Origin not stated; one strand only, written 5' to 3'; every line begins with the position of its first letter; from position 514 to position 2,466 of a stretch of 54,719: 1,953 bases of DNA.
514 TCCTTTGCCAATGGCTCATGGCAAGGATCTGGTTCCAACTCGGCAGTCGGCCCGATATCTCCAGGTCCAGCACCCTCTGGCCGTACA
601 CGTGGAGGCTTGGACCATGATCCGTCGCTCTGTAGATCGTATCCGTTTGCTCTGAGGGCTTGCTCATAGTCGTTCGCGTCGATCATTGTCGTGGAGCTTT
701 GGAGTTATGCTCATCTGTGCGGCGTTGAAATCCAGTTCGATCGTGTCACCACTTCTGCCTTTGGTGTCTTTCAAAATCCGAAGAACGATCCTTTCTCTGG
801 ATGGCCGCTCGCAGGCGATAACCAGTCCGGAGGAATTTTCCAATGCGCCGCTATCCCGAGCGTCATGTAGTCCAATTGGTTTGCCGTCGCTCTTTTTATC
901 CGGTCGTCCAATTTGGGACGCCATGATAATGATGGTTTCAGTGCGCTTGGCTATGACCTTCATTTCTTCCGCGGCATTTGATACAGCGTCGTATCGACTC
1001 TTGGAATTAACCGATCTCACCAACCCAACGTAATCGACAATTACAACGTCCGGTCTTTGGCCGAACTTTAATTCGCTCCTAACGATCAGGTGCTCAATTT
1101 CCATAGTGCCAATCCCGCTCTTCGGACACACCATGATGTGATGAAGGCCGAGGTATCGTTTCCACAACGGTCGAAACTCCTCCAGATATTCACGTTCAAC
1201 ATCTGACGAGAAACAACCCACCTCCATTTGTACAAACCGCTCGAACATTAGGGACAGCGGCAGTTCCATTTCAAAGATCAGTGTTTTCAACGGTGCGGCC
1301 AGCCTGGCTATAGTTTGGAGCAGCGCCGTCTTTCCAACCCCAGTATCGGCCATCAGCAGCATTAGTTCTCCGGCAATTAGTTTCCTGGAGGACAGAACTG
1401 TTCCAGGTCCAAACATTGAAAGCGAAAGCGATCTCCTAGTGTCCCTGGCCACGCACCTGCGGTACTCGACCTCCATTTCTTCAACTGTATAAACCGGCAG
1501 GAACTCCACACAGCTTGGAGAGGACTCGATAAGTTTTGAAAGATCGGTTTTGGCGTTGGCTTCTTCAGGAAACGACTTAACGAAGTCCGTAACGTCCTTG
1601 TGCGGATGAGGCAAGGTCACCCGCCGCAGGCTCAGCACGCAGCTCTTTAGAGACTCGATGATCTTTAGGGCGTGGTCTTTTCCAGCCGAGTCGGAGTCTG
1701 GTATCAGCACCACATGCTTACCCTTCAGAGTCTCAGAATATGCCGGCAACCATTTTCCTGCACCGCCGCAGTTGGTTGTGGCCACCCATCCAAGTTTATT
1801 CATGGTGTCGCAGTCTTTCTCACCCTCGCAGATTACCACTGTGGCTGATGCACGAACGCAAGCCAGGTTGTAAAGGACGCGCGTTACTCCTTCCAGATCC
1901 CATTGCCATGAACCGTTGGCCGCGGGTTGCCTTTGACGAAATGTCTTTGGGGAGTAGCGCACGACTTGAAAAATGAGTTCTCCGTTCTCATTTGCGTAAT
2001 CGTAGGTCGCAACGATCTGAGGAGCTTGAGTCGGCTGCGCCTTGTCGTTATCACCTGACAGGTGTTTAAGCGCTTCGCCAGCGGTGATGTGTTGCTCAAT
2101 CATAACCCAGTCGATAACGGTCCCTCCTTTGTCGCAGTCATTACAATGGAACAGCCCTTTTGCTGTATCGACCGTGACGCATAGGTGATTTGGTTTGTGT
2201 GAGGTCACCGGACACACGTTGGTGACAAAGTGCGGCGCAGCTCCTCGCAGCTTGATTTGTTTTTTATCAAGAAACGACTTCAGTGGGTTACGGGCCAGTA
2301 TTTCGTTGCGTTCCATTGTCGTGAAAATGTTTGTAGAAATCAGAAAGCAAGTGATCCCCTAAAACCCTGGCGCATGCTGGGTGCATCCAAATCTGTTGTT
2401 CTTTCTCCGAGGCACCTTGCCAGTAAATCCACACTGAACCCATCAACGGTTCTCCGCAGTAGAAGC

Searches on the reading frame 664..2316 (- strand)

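Call 41: search_protein_families(library=pfam, proteins=[window:664-2316:-], max_evalue=0.001)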
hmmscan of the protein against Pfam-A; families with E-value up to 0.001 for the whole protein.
window:664-2316:- (550 aa): 5 families
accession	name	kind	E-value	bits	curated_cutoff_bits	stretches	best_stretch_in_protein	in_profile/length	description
PF03796.21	DnaB_C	-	3.1e-22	79.6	27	1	315-532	18-248/255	DnaB-like helicase C terminal domain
PF01807.25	Zn_ribbon_DnaG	-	6.2e-07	29.6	24.9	1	14-88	17-87/98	CHC2 zinc finger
PF01751.28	Toprim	-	0.00024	21.7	23.1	0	159-224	1-81/96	Toprim domain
PF13481.12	AAA_25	-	0.00029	21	27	0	312-338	29-55/195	AAA domain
PF13155.12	Toprim_2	-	0.00034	21.4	22.1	0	163-245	3-87/88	Toprim-like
